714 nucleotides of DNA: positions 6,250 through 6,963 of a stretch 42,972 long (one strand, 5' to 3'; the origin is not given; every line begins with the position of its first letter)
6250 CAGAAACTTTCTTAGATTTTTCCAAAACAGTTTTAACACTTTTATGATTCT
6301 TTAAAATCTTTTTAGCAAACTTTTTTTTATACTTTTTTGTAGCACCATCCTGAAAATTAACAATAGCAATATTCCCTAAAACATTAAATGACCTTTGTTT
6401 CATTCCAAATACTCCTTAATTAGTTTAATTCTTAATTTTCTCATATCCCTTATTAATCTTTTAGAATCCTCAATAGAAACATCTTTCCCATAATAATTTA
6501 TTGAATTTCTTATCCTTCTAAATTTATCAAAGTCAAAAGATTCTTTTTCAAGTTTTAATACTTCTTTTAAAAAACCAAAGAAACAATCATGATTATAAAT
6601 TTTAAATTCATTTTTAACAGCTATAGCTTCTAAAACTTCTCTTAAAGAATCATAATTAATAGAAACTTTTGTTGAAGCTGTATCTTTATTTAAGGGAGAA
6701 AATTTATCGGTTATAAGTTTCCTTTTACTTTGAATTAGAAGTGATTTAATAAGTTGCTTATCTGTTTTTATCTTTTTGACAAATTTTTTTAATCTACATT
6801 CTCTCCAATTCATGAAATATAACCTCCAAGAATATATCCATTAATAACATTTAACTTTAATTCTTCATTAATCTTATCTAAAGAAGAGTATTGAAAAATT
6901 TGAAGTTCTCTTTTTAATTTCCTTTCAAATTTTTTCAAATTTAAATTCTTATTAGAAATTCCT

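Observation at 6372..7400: Two-gene wHTH-nucleotidyltransferase/HEPN cassette inserted exactly at the trm5 start, bounded by a perfect 32-bp direct repeat (apparent promoter and operon capture)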

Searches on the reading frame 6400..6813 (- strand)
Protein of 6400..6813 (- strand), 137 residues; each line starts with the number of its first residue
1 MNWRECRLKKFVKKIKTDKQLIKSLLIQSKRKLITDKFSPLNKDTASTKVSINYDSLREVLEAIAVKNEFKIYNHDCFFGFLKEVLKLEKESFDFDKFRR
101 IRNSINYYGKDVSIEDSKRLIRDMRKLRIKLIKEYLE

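Call 4: search_protein_families(library=pfam, proteins=[window:6400-6813:-], max_evalue=0.01)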
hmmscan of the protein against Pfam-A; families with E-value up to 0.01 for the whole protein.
window:6400-6813:- (137 aa): 0 families

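Call 41: find_homologous_proteins(query=window:6400-6813:-, max_evalue=0.001)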
Query window:6400-6813:- (137 aa): 618 proteins with E <= 0.001 among 663 candidates; the best 120 are listed.
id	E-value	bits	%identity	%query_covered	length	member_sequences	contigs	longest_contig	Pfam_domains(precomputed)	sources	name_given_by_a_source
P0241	7.6e-80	283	100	100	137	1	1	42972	-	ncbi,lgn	-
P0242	3.6e-64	232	79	99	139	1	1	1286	-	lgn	-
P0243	2.2e-59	217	72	99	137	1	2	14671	-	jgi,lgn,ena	-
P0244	3.4e-58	213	76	96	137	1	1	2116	-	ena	-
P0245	1.0e-57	212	75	96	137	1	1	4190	-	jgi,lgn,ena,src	-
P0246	6.7e-57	209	72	99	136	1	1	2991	-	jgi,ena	-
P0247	8.9e-56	205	70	97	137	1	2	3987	-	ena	-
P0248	2.7e-55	204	69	98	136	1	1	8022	-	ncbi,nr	ncbi:MAG: hypothetical protein Q8N88_01230 [Nanoarchaeota archaeon]|nr:hypothetical protein [Nanoarc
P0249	2.0e-54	201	69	99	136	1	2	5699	-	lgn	-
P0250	4.6e-54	200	68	99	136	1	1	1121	-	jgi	jgi:hypothetical protein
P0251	4.7e-54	200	66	97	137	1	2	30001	-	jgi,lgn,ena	-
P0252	1.8e-53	198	69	99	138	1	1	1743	-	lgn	-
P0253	2.4e-53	197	66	93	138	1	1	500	-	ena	-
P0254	6.2e-53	196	67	97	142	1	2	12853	-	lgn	-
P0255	1.4e-52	195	65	99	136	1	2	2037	-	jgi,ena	jgi:hypothetical protein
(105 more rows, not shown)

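Call 43: search_solved_structures(query=A2, max_evalue=10, show_alignments=2)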
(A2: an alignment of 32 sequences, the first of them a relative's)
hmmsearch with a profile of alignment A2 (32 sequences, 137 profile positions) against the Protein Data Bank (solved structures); distinct sequences matched with E-value up to 10: 6.
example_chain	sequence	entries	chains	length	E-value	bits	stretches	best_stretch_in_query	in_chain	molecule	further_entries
3ma9_A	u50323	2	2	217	0.008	19.3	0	13-65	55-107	Transmembrane glycoprotein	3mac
2cmr_A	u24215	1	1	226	0.0092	19.1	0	13-65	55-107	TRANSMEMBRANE GLYCOPROTEIN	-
2xra_A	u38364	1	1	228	0.0094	19.1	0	13-65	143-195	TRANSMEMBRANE PROTEIN GP41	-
3o3x_A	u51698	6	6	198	0.02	18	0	13-60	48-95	gp41-5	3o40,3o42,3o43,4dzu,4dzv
3rq1_A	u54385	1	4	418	1.4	12.1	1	6-84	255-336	Aminotransferase class I and II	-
3uq3_A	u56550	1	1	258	2.8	11.1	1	91-134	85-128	Heat shock protein STI1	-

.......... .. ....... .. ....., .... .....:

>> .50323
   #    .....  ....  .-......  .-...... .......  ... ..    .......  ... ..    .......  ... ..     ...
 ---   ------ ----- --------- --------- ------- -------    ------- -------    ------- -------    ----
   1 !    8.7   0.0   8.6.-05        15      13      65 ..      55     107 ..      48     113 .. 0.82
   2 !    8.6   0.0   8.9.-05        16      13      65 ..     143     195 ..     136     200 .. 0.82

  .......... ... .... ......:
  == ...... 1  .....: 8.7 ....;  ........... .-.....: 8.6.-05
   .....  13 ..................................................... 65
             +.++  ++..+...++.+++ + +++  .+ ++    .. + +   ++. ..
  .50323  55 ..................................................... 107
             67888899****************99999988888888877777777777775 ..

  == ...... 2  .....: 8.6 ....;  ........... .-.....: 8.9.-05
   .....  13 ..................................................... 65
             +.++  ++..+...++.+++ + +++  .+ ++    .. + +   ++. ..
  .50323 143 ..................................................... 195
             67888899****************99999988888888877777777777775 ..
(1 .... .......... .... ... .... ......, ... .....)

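Call 45: search_protein_families(library=pfam, alignment_id=A2, max_evalue=1)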
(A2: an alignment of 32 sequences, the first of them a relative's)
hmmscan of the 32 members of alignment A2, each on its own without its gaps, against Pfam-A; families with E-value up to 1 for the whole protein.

A. member 1, P0241 (137 aa): 2 families
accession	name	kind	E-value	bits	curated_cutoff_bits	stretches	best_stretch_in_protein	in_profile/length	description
PF19173.5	DUF5855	-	0.13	12.8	28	1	13-71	38-94/182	Family of unknown function (DUF5855)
PF11459.13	AbiEi_3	-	0.16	12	26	0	107-137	72-102/157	Transcriptional regulator, AbiEi antitoxin, Type IV TA system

B. families by the number of members that match (of 32 scanned): 35 families (the first 25 are shown)
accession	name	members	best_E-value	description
PF16344.10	FecR_C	3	0.019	FecR, C-terminal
PF23100.1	DUF2096_N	2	0.00086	DUF2096 N-terminal four-helical bundle domain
PF00079.25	Serpin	2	0.00099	Serpin (serine protease inhibitor)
PF25347.1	PH_PKH3_C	2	0.0027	PKH3 kinase C-terminal PH domain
PF11173.13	DUF2960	2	0.038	Protein of unknown function (DUF2960)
PF22403.1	DUF6981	2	0.074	Domain of unknown function (DUF6981)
PF19173.5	DUF5855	2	0.085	Family of unknown function (DUF5855)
PF02650.20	HTH_WhiA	1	0.003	WhiA C-terminal HTH domain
PF20692.3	cpSF2-GREB1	1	0.012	Circularly permuted SF2 helicase found in GREB1 proteins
PF02074.21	Peptidase_M32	1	0.015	Carboxypeptidase Taq (M32) metallopeptidase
PF14771.11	DUF4476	1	0.021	Domain of unknown function (DUF4476)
PF09432.15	THP2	1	0.024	Tho complex subunit THP2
PF20184.3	DUF6547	1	0.029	Family of unknown function (DUF6547)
PF20797.2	HepT-like_2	1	0.035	HepT-like protein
PF03135.19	CagE_TrbE_VirB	1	0.042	CagE, TrbE, VirB family, component of type IV transporter system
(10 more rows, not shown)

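Call 47: find_related_loci(query=A3, collection=metagenome_contigs, flank=3000)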
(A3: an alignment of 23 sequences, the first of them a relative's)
Query A3 (137 aa) in metagenome_contigs; peptide patterns used: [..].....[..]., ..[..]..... (x = any residue, [..] = any of these).
600 stretches matched a pattern (row limit reached: there are more); 512 encode a relative of the query (tblastn E <= 1e-3); the best 80 are kept; 80 distinct loci.
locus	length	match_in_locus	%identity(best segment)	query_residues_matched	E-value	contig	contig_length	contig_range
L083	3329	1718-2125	72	1-136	2e-65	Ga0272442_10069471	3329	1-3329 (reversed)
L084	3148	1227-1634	72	1-136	2e-65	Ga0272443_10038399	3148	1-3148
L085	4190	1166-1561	75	1-132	2e-63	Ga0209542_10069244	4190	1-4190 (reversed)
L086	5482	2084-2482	66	1-133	1e-59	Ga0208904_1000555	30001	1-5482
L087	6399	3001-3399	65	1-133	4e-58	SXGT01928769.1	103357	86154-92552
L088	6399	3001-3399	65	1-133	4e-58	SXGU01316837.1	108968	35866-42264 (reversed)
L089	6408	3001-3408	64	1-136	1e-54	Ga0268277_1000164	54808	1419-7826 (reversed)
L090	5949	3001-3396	58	1-132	2e-50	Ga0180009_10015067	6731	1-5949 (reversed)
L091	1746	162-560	58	1-133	3e-50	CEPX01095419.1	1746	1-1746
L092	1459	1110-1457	63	1-117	2e-50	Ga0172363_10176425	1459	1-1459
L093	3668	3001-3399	52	1-133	2e-44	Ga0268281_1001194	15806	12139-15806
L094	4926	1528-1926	52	1-133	2e-44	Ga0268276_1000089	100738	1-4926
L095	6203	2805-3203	52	1-133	2e-44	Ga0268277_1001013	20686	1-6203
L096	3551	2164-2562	53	1-133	1e-44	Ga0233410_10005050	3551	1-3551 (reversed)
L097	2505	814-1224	54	1-137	2e-43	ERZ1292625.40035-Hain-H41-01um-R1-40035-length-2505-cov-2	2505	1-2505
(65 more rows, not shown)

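Call 48: predict_structure(alignment_id=A2)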
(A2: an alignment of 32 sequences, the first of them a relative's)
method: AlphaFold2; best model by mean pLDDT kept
length: 137 residues; sequences in the alignment: 32
mean_pLDDT: 97.7   pTM: 0.91
mean pLDDT of the five models: 97.7, 97.1, 97.0, 97.0, 97.0
residues with pLDDT >= 90: 137; 70-90: 0; 50-70: 0; < 50: 0
segments of 3 or more residues with pLDDT < 50: none
pLDDT, mean of each block of 10 residues (from residue 1): 96 98 99 97 97 99 99 98 98 98 96 97 99 97
secondary structure, 60 per line:
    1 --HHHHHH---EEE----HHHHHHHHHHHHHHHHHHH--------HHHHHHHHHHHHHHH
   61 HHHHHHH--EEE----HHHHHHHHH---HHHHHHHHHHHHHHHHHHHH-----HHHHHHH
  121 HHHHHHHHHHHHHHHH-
elements in order: H3-8 E12-14 H19-37 H46-67 E70-72 H77-85 H89-108 H114-136

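Call 52: fold_search(model_id=the predicted structure, library=pdb)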
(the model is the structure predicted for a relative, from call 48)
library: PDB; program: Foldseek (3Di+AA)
matches with E <= 10: 133; with E <= 0.001: 0
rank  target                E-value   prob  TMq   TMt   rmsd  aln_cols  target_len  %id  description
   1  2hsb                  8.0e-03  1.00  0.74  0.80   2.4       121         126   11  Crystal structure of a hepn domain containing protein (af_0298) from archaeoglobus fulgidus at 1.95 A resolution (released 2006-08-15)
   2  1ufb_A                2.1e-01  0.99  0.59  0.63   4.0       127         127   11  Crystal structure of TT1696 from Thermus thermophilus HB8 (released 2003-11-28)
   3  1ylm_A                6.3e-01  0.96  0.61  0.59   4.0       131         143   16  Structure of Cytosolic Protein of Unknown Function YutE from Bacillus subtilis (released 2005-03-01)
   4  7bxo_D                6.3e-01  0.75  0.44  0.46   7.1       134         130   14  Crystal structure of the toxin-antitoxin with AMP-PNP (released 2020-09-30)
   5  7bxo_F                7.0e-01  0.96  0.60  0.62   3.4       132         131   11  Crystal structure of the toxin-antitoxin with AMP-PNP (released 2020-09-30)
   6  5yep_C                1.2e+00  0.82  0.55  0.56   6.3       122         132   13  Crystal structure of SO_3166-SO_3165 from Shewanella oneidensis (released 2018-03-28)
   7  7ae6_A                1.2e+00  0.38  0.40  0.38   7.6       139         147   16  Crystal structure of di-AMPylated HEPN(R102A) toxin (released 2020-12-30)
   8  4v7f_o                1.2e+00  0.18  0.31  0.17  10.4       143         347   12  Arx1 pre-60S particle. (released 2014-07-09)
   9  7ae9_C                1.3e+00  0.66  0.53  0.51   5.3       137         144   18  Crystal structure of mono-AMPylated HEPN(R46E) toxin in complex with MNT antitoxin (released 2020-12-30)
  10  5m35_A                1.3e+00  0.20  0.29  0.18  16.4       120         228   16  The molecular tweezer CLR01 stabilizes a disordered protein-protein interface (released 2017-11-15)
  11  6m6w_D                1.4e+00  0.75  0.56  0.59   4.8       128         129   13  Crystal structure the toxin-antitoxin MntA-HpeT mutant-Y104A (released 2020-09-30)
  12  8ucj_c                1.4e+00  0.44  0.45  0.28   8.4       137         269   11  CryoEM structure of Komagataella pastoris Cytochrome c oxidase (11 subunits) in complex with human VMAT2 (released 2024-10-09)
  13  7ae6_B                1.5e+00  0.35  0.43  0.42   7.2       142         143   16  Crystal structure of di-AMPylated HEPN(R102A) toxin (released 2020-12-30)
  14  9bj6_A                1.5e+00  0.35  0.42  0.32   8.8       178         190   11  Crystal structure of the HEPN family member AbiV, an RNase in a two-component antiphage system in Lactococcus lactis (released 2025-08-13)
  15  7of1_b                1.5e+00  0.25  0.37  0.13  10.8       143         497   12  Nog1-TAP associated immature ribosomal particle population A from S. cerevisiae (released 2021-11-03)
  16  7bxo_H                1.7e+00  0.38  0.42  0.45   7.6       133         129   13  Crystal structure of the toxin-antitoxin with AMP-PNP (released 2020-09-30)
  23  5yep_B                2.3e+00  0.69  0.60  0.61   3.8       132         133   13  Crystal structure of SO_3166-SO_3165 from Shewanella oneidensis (released 2018-03-28)
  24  8xeh_B                2.5e+00  0.54  0.54  0.56   4.7       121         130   10  Crystal structure of HEPN-MNT complex (released 2024-12-18)
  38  7bxo_G                3.3e+00  0.16  0.38  0.39   7.7       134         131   14  Crystal structure of the toxin-antitoxin with AMP-PNP (released 2020-09-30)
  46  8xeh_D                4.3e+00  0.18  0.45  0.48   6.7       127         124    8  Crystal structure of HEPN-MNT complex (released 2024-12-18)
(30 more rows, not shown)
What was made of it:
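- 6400..6813 (-): HEPN-fold protein, 137 aa. It has the invariant motif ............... and no Rx4-6H. The top Foldseek hit is the HEPN protein AF_0298 (2hsb; TM 0.74/0.80), followed by HepT/HEPN toxins (calls 48, 52).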

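Call 74: find_related_loci(query=A3, collection=viral_contigs, flank=5000)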
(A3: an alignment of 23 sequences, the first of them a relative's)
Query A3 (137 aa) in viral_contigs; peptide patterns used: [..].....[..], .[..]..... (x = any residue, [..] = any of these).
174 stretches matched a pattern, but none encodes a relative of the query by tblastn (E <= 1e-3).
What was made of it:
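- No family members in IMG/VR viral contigs (call 74). No relatives occur on viral contigs (call 74).
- Tried and rejected: The family is absent from IMG/VR viral contigs (call 74), so I found no viral vehicle.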

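Call 86: search_protein_families(library=padloc, proteins=[window:6400-6813:-], max_evalue=0.01)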
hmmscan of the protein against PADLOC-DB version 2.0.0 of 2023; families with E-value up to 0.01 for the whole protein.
window:6400-6813:- (137 aa): 3 families
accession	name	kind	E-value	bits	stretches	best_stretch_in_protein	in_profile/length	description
PDLC04375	PDC-M05B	-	2.9e-05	22.3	1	12-120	23-134/151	-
PDLC04374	PDC-M05B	-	0.00013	20.2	1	1-130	1-133/146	-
PDLC04379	PDC-M05B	-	0.00027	18.9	1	11-130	10-132/147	-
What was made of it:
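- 6400..6813 (-): PADLOC PDC-M05B, E = 2.9e-5 (call 86).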

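Call 87: search_protein_families(library=ncbifam, proteins=[window:6400-6813:-], max_evalue=0.01)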
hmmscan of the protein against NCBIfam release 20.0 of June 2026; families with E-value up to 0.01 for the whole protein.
window:6400-6813:- (137 aa): 0 families
